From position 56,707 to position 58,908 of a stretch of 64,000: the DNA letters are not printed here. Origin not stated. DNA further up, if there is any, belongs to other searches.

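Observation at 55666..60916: Class-B radical SAM locus with divergent tandem-Lrp regulator, small peptides, an Asp-rich membrane protein and a geranylgeranyl reductase: RiPP-like maturation or isoprenoid-lipid tailoring system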

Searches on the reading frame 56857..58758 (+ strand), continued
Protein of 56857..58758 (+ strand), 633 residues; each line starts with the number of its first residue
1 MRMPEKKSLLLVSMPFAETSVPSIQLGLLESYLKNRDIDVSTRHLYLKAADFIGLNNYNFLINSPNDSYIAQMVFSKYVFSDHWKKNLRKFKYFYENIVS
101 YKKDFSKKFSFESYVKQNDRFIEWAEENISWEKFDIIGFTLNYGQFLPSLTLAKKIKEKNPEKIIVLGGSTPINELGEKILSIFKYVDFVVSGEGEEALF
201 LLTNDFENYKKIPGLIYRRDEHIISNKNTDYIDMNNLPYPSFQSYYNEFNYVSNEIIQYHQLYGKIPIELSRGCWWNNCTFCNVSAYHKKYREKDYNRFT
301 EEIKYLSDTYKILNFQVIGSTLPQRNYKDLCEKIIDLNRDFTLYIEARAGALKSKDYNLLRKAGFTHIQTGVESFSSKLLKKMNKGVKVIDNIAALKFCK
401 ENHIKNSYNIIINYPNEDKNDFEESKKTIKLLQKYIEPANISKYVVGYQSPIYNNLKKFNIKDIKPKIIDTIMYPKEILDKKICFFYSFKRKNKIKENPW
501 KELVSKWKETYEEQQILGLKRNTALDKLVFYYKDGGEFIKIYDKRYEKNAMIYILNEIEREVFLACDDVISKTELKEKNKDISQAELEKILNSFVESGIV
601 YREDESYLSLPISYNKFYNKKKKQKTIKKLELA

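Call 27: search_protein_families(library=ncbifam, proteins=[L006:9309-10565:+, L006:10632-11591:+, L045:9026-9985:+, L001:8048-9256:+, L024:3058-4524:+, L024:5561-7075:-, L024:7172-7867:+, L023:9493-10650:-, L001:10689-12293:-], max_evalue=0.1)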
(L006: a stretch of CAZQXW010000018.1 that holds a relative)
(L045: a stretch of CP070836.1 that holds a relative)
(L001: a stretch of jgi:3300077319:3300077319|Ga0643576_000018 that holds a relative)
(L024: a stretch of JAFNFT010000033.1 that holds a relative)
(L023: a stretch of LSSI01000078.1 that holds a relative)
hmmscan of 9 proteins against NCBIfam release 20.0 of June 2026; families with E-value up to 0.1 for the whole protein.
L006:9309-10565:+ (418 aa): 0 families

L006:10632-11591:+ (319 aa): 37 families (the best 25 are shown)
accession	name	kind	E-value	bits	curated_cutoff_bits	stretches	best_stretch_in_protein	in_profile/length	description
NF053554.1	prodigi_MAP_PigE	equivalog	2.4e-21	75.8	850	1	38-318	61-346/837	prodigiosin MAP biosynthesis aminotransferase PigE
TIGR04058.1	AcACP_reductase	equivalog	6.2e-19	68.5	449.7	1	97-284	118-310/339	long-chain acyl-[acyl-carrier-protein] reductase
TIGR01035.1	hemA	equivalog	1.8e-06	27.2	209.55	1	117-232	166-286/416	glutamyl-tRNA reductase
NF010783.0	PRK14186.1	equivalog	0.00013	21.2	333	1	161-223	166-230/297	bifunctional methylenetetrahydrofolate dehydrogenase/methenyltetrahydrofolate cyclohydrolase FolD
NF006565.0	PRK09072.1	equivalog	0.00022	20.9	238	1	135-193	5-65/265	SDR family oxidoreductase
NF010772.0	PRK14175.1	equivalog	0.00039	19.7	459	1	129-227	152-234/286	bifunctional methylenetetrahydrofolate dehydrogenase/methenyltetrahydrofolate cyclohydrolase FolD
NF010787.0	PRK14191.1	equivalog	0.00086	18.5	423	1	121-222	143-228/285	bifunctional methylenetetrahydrofolate dehydrogenase/methenyltetrahydrofolate cyclohydrolase FolD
NF008839.0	PRK11880.2-4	equivalog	0.0026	17.2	288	1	137-194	3-61/252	pyrroline-5-carboxylate reductase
TIGR00507.1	aroE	equivalog_domain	0.0029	16.8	200.2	1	123-223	105-214/270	shikimate dehydrogenase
NF040690.1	mycolate_SDR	equivalog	0.0031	16.9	380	1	133-195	5-66/265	mycolate reductase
NF007829.0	PRK10538.1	equivalog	0.0034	16.8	411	1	138-199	3-63/248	bifunctional NADP-dependent 3-hydroxy acid dehydrogenase/3-hydroxypropionate dehydrogenase YdfG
TIGR03944.1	dehyd_SbnB_fam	equivalog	0.0051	15.9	326.9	1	129-223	126-229/327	2,3-diaminopropionate biosynthesis protein SbnB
NF050062.1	FlagModPtmA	equivalog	0.0062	16.1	350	1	135-189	4-58/256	flagellin modification protein PtmA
NF006409.0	PRK08655.1-3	equivalog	0.0064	16.1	310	1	137-199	2-63/290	prephenate dehydrogenase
NF050024.1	7betaHSDH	equivalog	0.0076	15.7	300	1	140-186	11-57/260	7beta-hydroxysteroid dehydrogenase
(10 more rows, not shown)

L045:9026-9985:+ (319 aa): 0 families

L001:8048-9256:+ (402 aa): 1 family
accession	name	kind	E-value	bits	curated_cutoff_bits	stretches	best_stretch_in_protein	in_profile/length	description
TIGR03442.1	TIGR03442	equivalog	0.087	12.1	218.65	0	112-191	108-186/251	ergothioneine biosynthesis protein EgtC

L024:3058-4524:+ (488 aa): 0 families

L024:5561-7075:- (504 aa): 34 families (the best 25 are shown)
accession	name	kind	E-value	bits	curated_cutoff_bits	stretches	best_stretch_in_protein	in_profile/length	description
NF045702.1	rSAM_GDGT_ether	equivalog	8e-130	433.7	450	1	6-484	1-485/486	tetraether lipid synthase Tes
NF045703.1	rSAM_Tes_intein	exception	1.5e-93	314.4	1700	2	109-491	611-1002/1040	tetraether lipid synthase Tes, intein-containing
NF045646.2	rSAM_Se_TrsS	equivalog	5.8e-72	242.6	490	2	6-313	2-307/441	radical SAM (seleno)protein TrsS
TIGR02668.1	moaA_archaeal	equivalog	7.9e-13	48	325.25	1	132-259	47-178/303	GTP 3',8-cyclase MoaA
TIGR02666.1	moaA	equivalog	3.2e-12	46.1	284.05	1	124-266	42-192/336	GTP 3',8-cyclase MoaA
NF001199.0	PRK00164.2-1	equivalog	4e-11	42.6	231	1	132-230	49-150/308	GTP 3',8-cyclase MoaA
NF050035.1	rSAM_WgK_link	exception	4.2e-10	39.2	650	1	89-246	6-163/367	radical SAM/SPASM peptide maturase WgkB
TIGR02109.1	PQQ_syn_pqqE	equivalog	7.2e-08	31.7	381.35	1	128-256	43-171/358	pyrroloquinoline quinone biosynthesis protein PqqE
TIGR04317.1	W_rSAM_matur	equivalog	1.5e-07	30.9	380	1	124-229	35-137/349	tungsten cofactor oxidoreductase radical SAM maturase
NF038283.1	viperin_w_prok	equivalog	3.6e-07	29.6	180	1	131-217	44-127/281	viperin family antiviral radical SAM protein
TIGR04054.1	rSAM_NirJ1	equivalog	5.3e-07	28.6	650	1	98-270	42-212/387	putative heme d1 biosynthesis radical SAM protein NirJ1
TIGR04055.1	rSAM_NirJ2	equivalog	1.2e-06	28.3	500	1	98-295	6-198/326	putative heme d1 biosynthesis radical SAM protein NirJ2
TIGR04545.1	rSAM_ahbD_hemeb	equivalog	1.2e-06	28.2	500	1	101-297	9-201/339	heme b synthase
NF038332.1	rSAM_rare_HxsC4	exception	1.5e-06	27.6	500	1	141-206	60-124/335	radical SAM protein HxsC4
TIGR04251.1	SCM_rSAM_ScmF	equivalog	1.8e-06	27.6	400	1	122-206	35-115/353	SynChlorMet cassette radical SAM/SPASM protein ScmF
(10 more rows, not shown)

L024:7172-7867:+ (231 aa): 10 families
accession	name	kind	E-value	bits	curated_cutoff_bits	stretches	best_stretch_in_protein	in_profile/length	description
NF033788.1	HTH_metalloreg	subfamily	8.4e-10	38.3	55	2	13-69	11-67/77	metalloregulator ArsR/SmtB family transcription factor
NF033789.1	repress_SdpR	subfamily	1.1e-06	28.5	100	1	13-77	8-71/79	autorepressor SdpR family transcription factor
TIGR04176.1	MarR_EPS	equivalog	0.0021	18.1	88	1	15-59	6-50/105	MarR family EPS-associated transcriptional regulator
NF053755.1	MsvR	equivalog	0.014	15.1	220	0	101-136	25-60/236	transcriptional factor MsvR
NF053606.1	Sta1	subfamily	0.016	15.3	80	0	17-66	24-73/100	Sta1 family transcriptional regulator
NF041413.1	ArsR_Rv2640c_fam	equivalog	0.018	15.5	155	0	102-136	58-92/118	Rv2640c family ArsR-like transcriptional regulator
NF045644.1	TransRegBhcR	equivalog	0.021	14.1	350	1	6-58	19-71/267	HTH-type transcriptional regulator BhcR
NF040939.2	trans_reg_lrs14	equivalog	0.022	14.8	90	0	19-62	28-71/103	Lrs14 family HTH-type transcriptional regulator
NF053609.1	Sul12a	equivalog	0.073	13.3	150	0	14-84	6-76/103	Sul12a family chromatin-organizing protein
NF041397.1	TranRegGlpR_Halo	equivalog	0.083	12.5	300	0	13-81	5-73/253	HTH-type transcriptional regulator GlpR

L023:9493-10650:- (385 aa): 0 families

L001:10689-12293:- (534 aa): 35 families (the best 25 are shown)
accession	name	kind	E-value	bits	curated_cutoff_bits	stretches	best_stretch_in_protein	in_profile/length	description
TIGR02026.1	BchE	equivalog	1.3e-61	209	481.35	1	19-406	17-408/497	magnesium-protoporphyrin IX monomethyl ester anaerobic oxidative cyclase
TIGR03471.1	HpnJ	equivalog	1.5e-53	182.4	577.6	1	41-393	47-396/472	hopanoid biosynthesis associated radical SAM protein HpnJ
TIGR04367.1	HpnR_B12_rSAM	equivalog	9.3e-42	143.2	650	1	1-413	1-401/490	hopanoid C-3 methylase HpnR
NF050148.1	rSAM_ApyD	equivalog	7e-41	140.3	750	1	25-434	26-442/645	RiPP biosynthesis radical SAM protein ApyD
TIGR03975.1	rSAM_ocin_1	subfamily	1.1e-36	126.5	281.85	1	37-355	102-423/606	RiPP maturation radical SAM C-methyltransferase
NF038361.1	rSAM_Sden_1168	equivalog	6.5e-36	124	575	1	14-392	75-481/560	Sden_1168 family B12-binding radical SAM P-methyltransferase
TIGR04479.1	bcpD_PhpK_rSAM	subfamily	2.4e-32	112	600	1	25-361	73-408/504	PhpK family radical SAM P-methyltransferase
TIGR04072.2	rSAM_ladder_B12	equivalog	3.3e-30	105.1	360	1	22-390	16-378/443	lipid biosynthesis B12-binding/radical SAM protein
TIGR04013.1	B12_SAM_MJ_1487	hypoth_equivalog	9.9e-28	97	251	1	46-390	25-362/382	TIGR04013 family B12-binding domain/radical SAM domain-containing protein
TIGR04014.1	B12_SAM_MJ_0865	equivalog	1.6e-26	93.1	360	1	28-387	15-360/434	methyl-coenzyme M reductase glutamine C-methyltransferase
NF033712.0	B12_rSAM_KedN5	subfamily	7.8e-25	87.1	700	1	56-264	55-267/624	KedN5 family methylcobalamin-dependent radical SAM C-methyltransferase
TIGR04385.1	B12_rSAM_cofa1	equivalog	2.2e-23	83.2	450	1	21-366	17-368/438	B12 lower ligand biosynthesis radical SAM protein BzaD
TIGR04190.1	B12_SAM_Ta0216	equivalog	5.7e-20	71.4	500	1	18-366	32-398/554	TIGR04190 family B12-binding domain/radical SAM domain protein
NF033070.1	rSAM_AprD4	equivalog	1.9e-15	56.7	500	1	165-385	169-390/456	AprD4 family radical SAM diol-dehydratase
TIGR04295.1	B12_rSAM_oligo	hypoth_equivalog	2.1e-15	56.3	400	1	23-316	24-315/422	TIGR04295 family B12-binding domain-containing radical SAM protein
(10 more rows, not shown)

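Call 59: search_solved_structures(query=A5, max_evalue=10)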
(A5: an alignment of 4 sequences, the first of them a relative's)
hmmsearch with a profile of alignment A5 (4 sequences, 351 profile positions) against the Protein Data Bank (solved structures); distinct sequences matched with E-value up to 10: 5.
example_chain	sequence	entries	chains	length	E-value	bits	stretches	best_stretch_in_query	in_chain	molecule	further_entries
2vxg_A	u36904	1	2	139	0.1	14.7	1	86-157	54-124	CG6181-PA, ISOFORM A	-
9cvt_A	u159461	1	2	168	0.21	13.7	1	257-320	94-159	Histone doublet miniH2B-H2A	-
9rs4_A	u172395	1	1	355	0.41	12.8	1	217-258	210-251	Terpene synthase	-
9rs5_A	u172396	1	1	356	0.41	12.7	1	217-258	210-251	Terpene synthase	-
9rrz_A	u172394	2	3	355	0.41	12.7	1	217-258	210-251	Terpene synthase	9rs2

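Call 60: search_solved_structures(query=A4, max_evalue=10)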
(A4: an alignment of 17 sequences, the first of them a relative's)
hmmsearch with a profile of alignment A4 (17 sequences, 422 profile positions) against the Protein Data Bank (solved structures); distinct sequences matched with E-value up to 10: 1.
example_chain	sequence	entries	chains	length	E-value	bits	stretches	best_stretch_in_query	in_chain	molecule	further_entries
2qz6_A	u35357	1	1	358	0.98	11.4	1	60-145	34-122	Beta-lactamase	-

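Call 61: search_solved_structures(query=A1, max_evalue=0.001)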
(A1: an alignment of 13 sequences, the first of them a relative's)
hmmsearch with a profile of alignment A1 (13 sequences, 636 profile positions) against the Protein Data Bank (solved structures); distinct sequences matched with E-value up to 0.001: 4.
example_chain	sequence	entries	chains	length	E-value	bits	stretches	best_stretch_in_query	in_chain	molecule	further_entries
9ccb_A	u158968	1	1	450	1.3e-11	46.7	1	186-428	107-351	Radical SAM core domain-containing protein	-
5ul2_A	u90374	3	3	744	3.4e-07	32.1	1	243-398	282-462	OxsB protein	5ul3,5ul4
9n1b_A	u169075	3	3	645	3.6e-06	28.7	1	97-312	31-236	Radical SAM protein | Radical SAM enzyme CysS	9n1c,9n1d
7kdx_A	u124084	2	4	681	0.00085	20.9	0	144-305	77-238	Methyltransferase TokK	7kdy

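Call 70: predict_structure(alignment_id=A1)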
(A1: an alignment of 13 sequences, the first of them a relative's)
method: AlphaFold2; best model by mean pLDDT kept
length: 631 residues; sequences in the alignment: 13
mean_pLDDT: 78.6   pTM: 0.77
mean pLDDT of the five models: 78.6, 78.6, 78.1, 77.8, 68.6
residues with pLDDT >= 90: 167; 70-90: 315; 50-70: 99; < 50: 50
segments of 3 or more residues with pLDDT < 50: 270-289, 315-319, 613-631
pLDDT, mean of each block of 10 residues (from residue 1): 80 79 82 93 92 85 73 92 90 76 78 95 95 86 87 95 76 79 89 80 91 88 78 83 88 80 53 34 43 79 80 51 74 79 60 84 72 85 79 85 79 88 90 81 72 83 80 84 80 87 88 73 59 64 68 84 90 92 95 90 88 41 33 31
secondary structure, 60 per line:
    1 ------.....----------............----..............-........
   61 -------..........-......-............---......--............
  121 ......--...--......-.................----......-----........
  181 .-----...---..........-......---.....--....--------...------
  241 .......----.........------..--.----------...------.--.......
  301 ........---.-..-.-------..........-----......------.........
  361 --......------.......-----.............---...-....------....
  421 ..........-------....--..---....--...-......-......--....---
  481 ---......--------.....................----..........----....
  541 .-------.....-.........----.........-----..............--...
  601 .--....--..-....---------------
elements in order: E7-11 H22-33 E38-42 H43-51 H53-60 H68-77 H79-84 H86-97 H101-106 H109-126 E134-139 H141-157 E162-167 H173-181 E187-189 H193-202 H204-209 E213-217 E220-223 H241-247 H252-260 H294-308 H325-334 E340-345 H352-360 E363-368 H375-381 H387-399 E403-405 E407-410 H417-430 E438-441 H449-452 E459-464 H466-471 H474-477 E484-489 H498-518 H523-527 E528-532 E537-541 E549-553 H555-563 H570-576 H582-595 E598-601 E604-607 H613-616

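Call 76: fold_search(model_id=the predicted structure, library=pdb)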
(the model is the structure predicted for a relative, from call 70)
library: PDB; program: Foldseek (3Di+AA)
matches with E <= 10: 1424; with E <= 0.001: 38
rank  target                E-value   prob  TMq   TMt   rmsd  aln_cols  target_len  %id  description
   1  5ul4                  5.7e-16  1.00  0.46  0.40  22.5       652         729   15  Structure of Cobalamin-dependent S-adenosylmethionine radical enzyme OxsB with aqua-cobalamin and S-adenosylmethionine b (released 2017-04-19)
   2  5ul3                  1.3e-15  1.00  0.46  0.40  22.6       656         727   15  Structure of Cobalamin-dependent S-adenosylmethionine radical enzyme OxsB with aqua-cobalamin bound (released 2017-04-19)
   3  5ul2                  2.1e-15  1.00  0.45  0.39  22.7       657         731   15  Structure of Apo, SeMet-labeled Cobalamin-dependent S-adenosylmethionine radical enzyme OxsB (released 2017-04-19)
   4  9ccb                  8.3e-15  1.00  0.45  0.65  10.2       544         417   15  X-ray crystal structure of methyl-coenzyme M reductase glutamine methylase (MgmA) from Methanothermobacter marburgensis  (released 2025-01-01)
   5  7kdy_A                9.2e-15  1.00  0.47  0.45   7.3       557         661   14  Crystal structure of Streptomyces tokunonesis TokK with hydroxycobalamin, 5'-deoxyadenosine, methionine, and (2R)-pant (released 2022-01-12)
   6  6wte_A                1.5e-14  1.00  0.46  0.51   8.2       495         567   14  Structure of radical S-adenosylmethionine methyltransferase, TsrM, from Kitasatospora setae with cobalamin and [4Fe-4S (released 2020-12-23)
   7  7kdy_B                1.7e-14  1.00  0.48  0.46   7.1       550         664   14  Crystal structure of Streptomyces tokunonesis TokK with hydroxycobalamin, 5'-deoxyadenosine, methionine, and (2R)-pant (released 2022-01-12)
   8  7kdx_B                5.8e-14  1.00  0.47  0.45   7.3       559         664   14  Crystal structure of Streptomyces tokunonesis TokK with hydroxycobalamin, 5'-deoxyadenosine, and methionine (released 2022-01-12)
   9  9n1d                  7.6e-14  1.00  0.48  0.48   7.1       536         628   12  Crystal structure of CysS from Corallococcus sp. CA054B with 5'-deoxyadenosine and methionine bound (released 2026-01-28)
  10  7kdx_A                9.5e-14  1.00  0.47  0.45   7.2       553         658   14  Crystal structure of Streptomyces tokunonesis TokK with hydroxycobalamin, 5'-deoxyadenosine, and methionine (released 2022-01-12)
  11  6wte_B                1.1e-13  1.00  0.46  0.53   6.1       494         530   14  Structure of radical S-adenosylmethionine methyltransferase, TsrM, from Kitasatospora setae with cobalamin and [4Fe-4S (released 2020-12-23)
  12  6wtf_A                1.3e-13  1.00  0.46  0.52   6.1       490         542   14  Structure of radical S-adenosylmethionine methyltransferase, TsrM, from Kitasatospora setae with tryptophan substrate  (released 2020-12-23)
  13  6wtf_B                2.2e-13  1.00  0.45  0.52   7.4       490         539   14  Structure of radical S-adenosylmethionine methyltransferase, TsrM, from Kitasatospora setae with tryptophan substrate  (released 2020-12-23)
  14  9n1b                  2.4e-13  1.00  0.46  0.46   5.4       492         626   13  Crystal structure of CysS from Corallococcus sp. CA054B with 5'-deoxyadenosine, methionine, and pantetheinylated 3-metho (released 2026-01-28)
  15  9n1c                  4.2e-13  1.00  0.46  0.46   7.7       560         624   12  Crystal structure of CysS from Corallococcus sp. CA054B with 5'-deoxyadenosine, methionine, and pantetheinylated 3-ethox (released 2026-01-28)
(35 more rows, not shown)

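Call 89: search_protein_families(library=padloc, proteins=[window:56857-58758:+, L006:9309-10565:+, L006:10632-11591:+, L045:9026-9985:+], max_evalue=0.01)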
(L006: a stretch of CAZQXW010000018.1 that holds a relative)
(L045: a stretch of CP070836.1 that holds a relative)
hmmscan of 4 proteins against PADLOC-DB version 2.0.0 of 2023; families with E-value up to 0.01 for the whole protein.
window:56857-58758:+ (633 aa): 0 families

L006:9309-10565:+ (418 aa): 0 families

L006:10632-11591:+ (319 aa): 0 families

L045:9026-9985:+ (319 aa): 0 families
